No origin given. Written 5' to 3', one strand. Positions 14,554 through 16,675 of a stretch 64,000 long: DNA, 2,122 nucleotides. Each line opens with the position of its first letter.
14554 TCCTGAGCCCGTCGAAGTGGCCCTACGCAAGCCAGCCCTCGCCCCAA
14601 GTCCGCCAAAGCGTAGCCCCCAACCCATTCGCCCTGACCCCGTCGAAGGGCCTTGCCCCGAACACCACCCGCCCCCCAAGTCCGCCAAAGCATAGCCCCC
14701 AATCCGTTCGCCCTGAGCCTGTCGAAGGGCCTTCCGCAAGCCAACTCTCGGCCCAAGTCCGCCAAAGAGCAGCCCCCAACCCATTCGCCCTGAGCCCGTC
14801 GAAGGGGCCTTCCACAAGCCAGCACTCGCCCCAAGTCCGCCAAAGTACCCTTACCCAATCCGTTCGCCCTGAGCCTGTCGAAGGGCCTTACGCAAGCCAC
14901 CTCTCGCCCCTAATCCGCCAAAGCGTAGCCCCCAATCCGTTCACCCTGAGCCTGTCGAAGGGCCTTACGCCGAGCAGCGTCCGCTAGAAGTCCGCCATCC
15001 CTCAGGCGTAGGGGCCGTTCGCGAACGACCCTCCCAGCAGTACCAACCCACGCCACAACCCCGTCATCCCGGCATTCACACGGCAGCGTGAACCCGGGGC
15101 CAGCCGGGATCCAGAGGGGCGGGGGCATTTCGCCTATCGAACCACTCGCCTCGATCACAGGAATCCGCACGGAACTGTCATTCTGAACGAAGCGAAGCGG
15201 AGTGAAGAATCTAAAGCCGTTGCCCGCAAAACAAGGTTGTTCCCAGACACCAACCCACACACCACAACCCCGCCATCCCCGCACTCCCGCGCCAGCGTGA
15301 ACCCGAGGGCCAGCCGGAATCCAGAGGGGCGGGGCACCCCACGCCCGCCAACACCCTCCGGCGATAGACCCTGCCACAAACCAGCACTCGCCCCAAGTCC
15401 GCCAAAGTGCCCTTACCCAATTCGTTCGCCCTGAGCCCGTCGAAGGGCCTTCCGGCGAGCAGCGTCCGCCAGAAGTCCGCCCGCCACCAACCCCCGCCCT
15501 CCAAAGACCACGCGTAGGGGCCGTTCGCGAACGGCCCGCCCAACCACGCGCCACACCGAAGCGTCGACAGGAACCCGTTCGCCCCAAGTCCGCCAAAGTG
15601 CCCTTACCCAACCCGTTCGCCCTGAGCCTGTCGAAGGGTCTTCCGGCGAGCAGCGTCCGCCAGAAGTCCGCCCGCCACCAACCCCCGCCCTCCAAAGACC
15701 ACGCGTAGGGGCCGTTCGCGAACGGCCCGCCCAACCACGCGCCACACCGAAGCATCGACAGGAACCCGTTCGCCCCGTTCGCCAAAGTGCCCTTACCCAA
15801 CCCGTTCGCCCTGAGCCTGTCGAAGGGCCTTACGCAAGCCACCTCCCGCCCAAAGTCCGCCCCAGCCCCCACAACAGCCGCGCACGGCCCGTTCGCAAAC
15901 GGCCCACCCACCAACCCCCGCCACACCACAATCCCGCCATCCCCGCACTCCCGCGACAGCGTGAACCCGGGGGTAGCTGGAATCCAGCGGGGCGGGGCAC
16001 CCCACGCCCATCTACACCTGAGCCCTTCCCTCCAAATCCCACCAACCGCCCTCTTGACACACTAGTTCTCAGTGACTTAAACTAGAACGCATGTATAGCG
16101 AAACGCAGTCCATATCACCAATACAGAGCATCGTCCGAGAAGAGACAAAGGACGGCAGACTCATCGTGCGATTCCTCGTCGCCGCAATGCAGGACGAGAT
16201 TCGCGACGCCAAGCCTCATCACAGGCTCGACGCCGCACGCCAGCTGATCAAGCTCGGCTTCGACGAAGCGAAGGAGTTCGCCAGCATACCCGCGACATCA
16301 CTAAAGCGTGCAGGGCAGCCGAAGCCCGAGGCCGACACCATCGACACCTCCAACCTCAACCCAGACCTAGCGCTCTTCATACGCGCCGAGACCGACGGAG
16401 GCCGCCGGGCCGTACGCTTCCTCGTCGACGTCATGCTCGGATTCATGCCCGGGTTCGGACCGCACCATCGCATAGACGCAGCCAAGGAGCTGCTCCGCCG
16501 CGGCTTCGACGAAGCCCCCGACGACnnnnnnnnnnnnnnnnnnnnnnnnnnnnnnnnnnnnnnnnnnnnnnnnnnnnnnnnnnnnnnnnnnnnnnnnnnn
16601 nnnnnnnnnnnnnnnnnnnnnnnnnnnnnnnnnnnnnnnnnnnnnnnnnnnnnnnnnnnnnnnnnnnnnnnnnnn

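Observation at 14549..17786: Unknown-function gene embedded in about 2.2 kb of mosaic REP-like repeat arrays (RAYT-like layout, no recognisable transposase)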

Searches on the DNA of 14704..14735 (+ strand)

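Call 63: search_dna_similar(query=window:14704-14735:+, collection=plasmids, mode=distant, max_evalue=1, max_rows=40, rows=spread)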
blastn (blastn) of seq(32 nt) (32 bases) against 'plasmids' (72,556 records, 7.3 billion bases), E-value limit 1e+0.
Records with a match: 58; places in all: 256; records where one place covers at least 80% of the query: 43.
Best place of each record, by identity: >=99% 10; 95-99% 32; 90-95% 8; 80-90% 8.
By first word of the organism name: Sphingobium 16; Moraxella 16; Streptomyces 6; Novosphingobium 4; Nitratireductor 3; Comamonas 2; Sphingomonas 2; Rhizorhabdus 2; Microbacterium 2; Sphingopyxis 1; and 4 more.
By predicted mobility (MOB-suite, as given by PLSDB): non-mobilizable 37; mobilizable 12; conjugative 9.
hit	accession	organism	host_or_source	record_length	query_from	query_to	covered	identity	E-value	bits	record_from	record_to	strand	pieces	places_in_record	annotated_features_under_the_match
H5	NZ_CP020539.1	Sphingobium herbicidovorans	cell culture,soil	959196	1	31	97%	100.0%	2e-7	57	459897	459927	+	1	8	none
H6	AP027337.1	Sphingobium sp. TomTYG72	-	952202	1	32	100%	96.9%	3e-6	55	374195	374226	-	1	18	none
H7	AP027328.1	Sphingobium sp. TomTYG64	-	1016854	1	31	97%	96.9%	3e-5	51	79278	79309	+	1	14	none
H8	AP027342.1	Sphingobium sp. TomTYG74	-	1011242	1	30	94%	100.0%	8e-7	55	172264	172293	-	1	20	none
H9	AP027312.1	Sphingobium sp. TomMM7A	-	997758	1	31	97%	93.8%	4e-4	46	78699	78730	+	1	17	none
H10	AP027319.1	Sphingobium sp. TomTYG42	-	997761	1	31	97%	93.8%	4e-4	46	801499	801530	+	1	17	none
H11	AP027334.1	Sphingobium sp. TomTYG71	-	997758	1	31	97%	93.8%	4e-4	46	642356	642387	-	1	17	none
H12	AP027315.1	Sphingobium sp. TomMM15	-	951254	1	30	94%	96.7%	3e-5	51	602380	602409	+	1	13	none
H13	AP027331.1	Sphingobium sp. TomTYG65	-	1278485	1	29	91%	96.6%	1e-4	49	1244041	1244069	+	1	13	none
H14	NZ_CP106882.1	Comamonas endophytica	Indosasa shibataeoides,cell culture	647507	1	30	94%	93.3%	4e-4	46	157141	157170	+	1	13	none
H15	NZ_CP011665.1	Streptomyces sp. Mg1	-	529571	1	31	97%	87.1%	6e-2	39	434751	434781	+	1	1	DsbA family protein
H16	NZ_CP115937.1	Streptomyces goshikiensis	microorganism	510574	1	31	97%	87.1%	6e-2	39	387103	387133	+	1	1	DsbA family protein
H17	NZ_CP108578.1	Streptomyces goshikiensis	-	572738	1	31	97%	87.1%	6e-2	39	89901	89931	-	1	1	DsbA family protein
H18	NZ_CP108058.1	Streptomyces goshikiensis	-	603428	1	31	97%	87.1%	6e-2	39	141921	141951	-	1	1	DsbA family protein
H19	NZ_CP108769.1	Streptomyces goshikiensis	-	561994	1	31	97%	87.1%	6e-2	39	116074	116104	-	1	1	DsbA family protein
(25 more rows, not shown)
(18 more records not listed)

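Call 66: get_annotated_region(hit=H8, flank=1500)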
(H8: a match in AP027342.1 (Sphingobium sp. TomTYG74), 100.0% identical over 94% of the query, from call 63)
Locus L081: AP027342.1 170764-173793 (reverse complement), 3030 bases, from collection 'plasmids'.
description: Sphingobium sp. TomTYG74 plasmid pTomTYG74a DNA, complete genome
organism: Sphingobium sp. TomTYG74 (NCBI taxid 3028892)
taxonomy: Bacteria; Pseudomonadota; Alphaproteobacteria; Sphingomonadales; Sphingomonadaceae; Sphingobium; Sphingobium sp. TomTYG74
host: -; source: -; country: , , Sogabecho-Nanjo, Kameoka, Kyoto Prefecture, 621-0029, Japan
typing (MOB-suite, as given by PLSDB): non-mobilizable; replicon rep_cluster_545
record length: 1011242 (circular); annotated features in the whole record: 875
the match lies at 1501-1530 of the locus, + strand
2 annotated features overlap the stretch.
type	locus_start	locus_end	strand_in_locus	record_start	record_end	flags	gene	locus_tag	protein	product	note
CDS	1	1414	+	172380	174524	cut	-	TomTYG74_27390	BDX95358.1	hypothetical protein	-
CDS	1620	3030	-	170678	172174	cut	-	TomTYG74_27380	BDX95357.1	putative monooxygenase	-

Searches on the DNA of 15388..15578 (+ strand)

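Call 62: search_dna_similar(query=window:15388-15578:+, collection=plasmids, mode=distant, max_evalue=0.01, max_rows=30)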
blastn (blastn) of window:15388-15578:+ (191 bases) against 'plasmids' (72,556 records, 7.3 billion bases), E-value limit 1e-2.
Records with a match: 4; places in all: 4; records where one place covers at least 80% of the query: 0.
Best place of each record, by identity: 95-99% 2; 90-95% 2.
By first word of the organism name: Sphingobium 4.
By predicted mobility (MOB-suite, as given by PLSDB): non-mobilizable 3; conjugative 1.
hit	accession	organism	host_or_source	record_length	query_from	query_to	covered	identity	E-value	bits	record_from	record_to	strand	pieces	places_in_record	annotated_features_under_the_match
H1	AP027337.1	Sphingobium sp. TomTYG72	-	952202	36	69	18%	91.2%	4e-3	49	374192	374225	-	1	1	none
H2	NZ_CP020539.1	Sphingobium herbicidovorans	cell culture,soil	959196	36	65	16%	96.7%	1e-3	51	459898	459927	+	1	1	none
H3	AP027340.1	Sphingobium sp. TomTYG73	-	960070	36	66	16%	93.5%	4e-3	48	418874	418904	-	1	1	none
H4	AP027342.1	Sphingobium sp. TomTYG74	-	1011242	36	64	15%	96.6%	4e-3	49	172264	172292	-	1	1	none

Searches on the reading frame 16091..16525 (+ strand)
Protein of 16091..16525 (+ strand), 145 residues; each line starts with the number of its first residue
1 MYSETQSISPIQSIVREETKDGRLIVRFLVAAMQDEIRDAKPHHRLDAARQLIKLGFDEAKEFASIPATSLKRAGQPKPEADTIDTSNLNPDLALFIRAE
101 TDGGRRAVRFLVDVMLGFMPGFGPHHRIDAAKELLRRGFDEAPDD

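Call 91: predict_structure(alignment_id=A3)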
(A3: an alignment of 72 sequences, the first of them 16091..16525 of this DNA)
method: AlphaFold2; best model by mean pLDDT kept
length: 145 residues; sequences in the alignment: 72
mean_pLDDT: 84.7   pTM: 0.77
mean pLDDT of the five models: 84.7, 81.6, 81.2, 81.1, 79.3
residues with pLDDT >= 90: 95; 70-90: 17; 50-70: 23; < 50: 10
segments of 3 or more residues with pLDDT < 50: 1-5
pLDDT, mean of each block of 10 residues (from residue 1): 61 96 98 95 95 92 69 51 66 92 96 98 97 95 54
secondary structure, 60 per line:
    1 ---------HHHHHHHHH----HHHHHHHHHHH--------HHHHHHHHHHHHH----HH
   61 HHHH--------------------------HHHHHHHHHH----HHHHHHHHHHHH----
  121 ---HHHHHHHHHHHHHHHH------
elements in order: H10-18 H23-33 H42-54 H59-64 H91-100 H105-116 H124-139

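Call 93: fold_search(model_id=the predicted structure, library=pdb)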
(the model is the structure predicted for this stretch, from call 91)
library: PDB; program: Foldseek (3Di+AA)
matches with E <= 10: 80; with E <= 0.001: 0
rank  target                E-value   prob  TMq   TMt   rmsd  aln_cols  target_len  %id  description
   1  9n0k_A                1.2e+00  0.23  0.26  0.29  13.0       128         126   11  Crystal structure of KABLE triple mutant (Ile12Phe, Lys14Pro, Leu20Trp) (released 2025-08-20)
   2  6y07_MODEL_1_A        1.5e+00  0.12  0.24  0.23  17.6       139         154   13  Designing a Granulopoietic Protein by Topological Rescaffolding 1: Sohair (released 2020-03-18)
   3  9n0i_E                1.8e+00  0.20  0.27  0.28  12.9       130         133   12  Crystal structure of KABLE double mutant (Lys14Pro, Leu20Trp) (released 2025-08-20)
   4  3u8p_A                2.8e+00  0.11  0.23  0.12  13.9       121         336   15  Cytochrome b562 integral fusion with EGFP (released 2012-08-29)
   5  5a7d_R                3.3e+00  0.08  0.26  0.14  14.6       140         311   14  Tetrameric assembly of LGN with Inscuteable (released 2016-08-03)
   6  9tau                  3.5e+00  0.12  0.26  0.29  13.0       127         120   10  De novo photoenzyme variant ABLE-E116C-TXT V111H-L53A (photoABLE2 precursor) in complex with substrate (released 2026-03-25)
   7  9n0i_A                3.5e+00  0.12  0.26  0.29  13.0       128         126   11  Crystal structure of KABLE double mutant (Lys14Pro, Leu20Trp) (released 2025-08-20)
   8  8del_A                3.5e+00  0.09  0.21  0.26  12.6       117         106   18  Trimeric Heme-Free Cytochrome Variant ApoCyt-TriCyt3 (released 2022-07-06)
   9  3u8p_B                3.8e+00  0.10  0.23  0.12  13.7       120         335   15  Cytochrome b562 integral fusion with EGFP (released 2012-08-29)
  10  256b_A                4.0e+00  0.10  0.24  0.30  12.9       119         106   16  IMPROVEMENT OF THE 2.5 ANGSTROMS RESOLUTION MODEL OF CYTOCHROME B562 BY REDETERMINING THE PRIMARY STRUCTURE AND USING  (released 1991-01-15)
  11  8djk_C                4.0e+00  0.09  0.25  0.29  14.3       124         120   16  HMGCR-UBIAD1 Complex State 2 (released 2022-08-03)
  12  1bbh_A                4.0e+00  0.09  0.24  0.26  15.7       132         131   10  ATOMIC STRUCTURE OF A CYTOCHROME C' WITH AN UNUSUAL LIGAND-CONTROLLED DIMER DISSOCIATION AT 1.8 ANGSTROMS RESOLUTION (released 1994-01-31)
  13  1jaf_A                4.0e+00  0.08  0.25  0.27  16.0       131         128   12  CRYSTAL STRUCTURE OF CYTOCHROME C' FROM RHODOCYCLUS GELATINOSUS AT 2.5 ANGSTOMS RESOLUTION (released 1998-01-21)
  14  5ffc_B                4.0e+00  0.07  0.24  0.26  16.7       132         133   18  CopM in the Cu(II)-bound form (released 2016-09-07)
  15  6wz7_A                4.2e+00  0.10  0.24  0.30  12.9       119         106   17  Mn-bound structure of a TriCyt3 variant (released 2020-09-16)
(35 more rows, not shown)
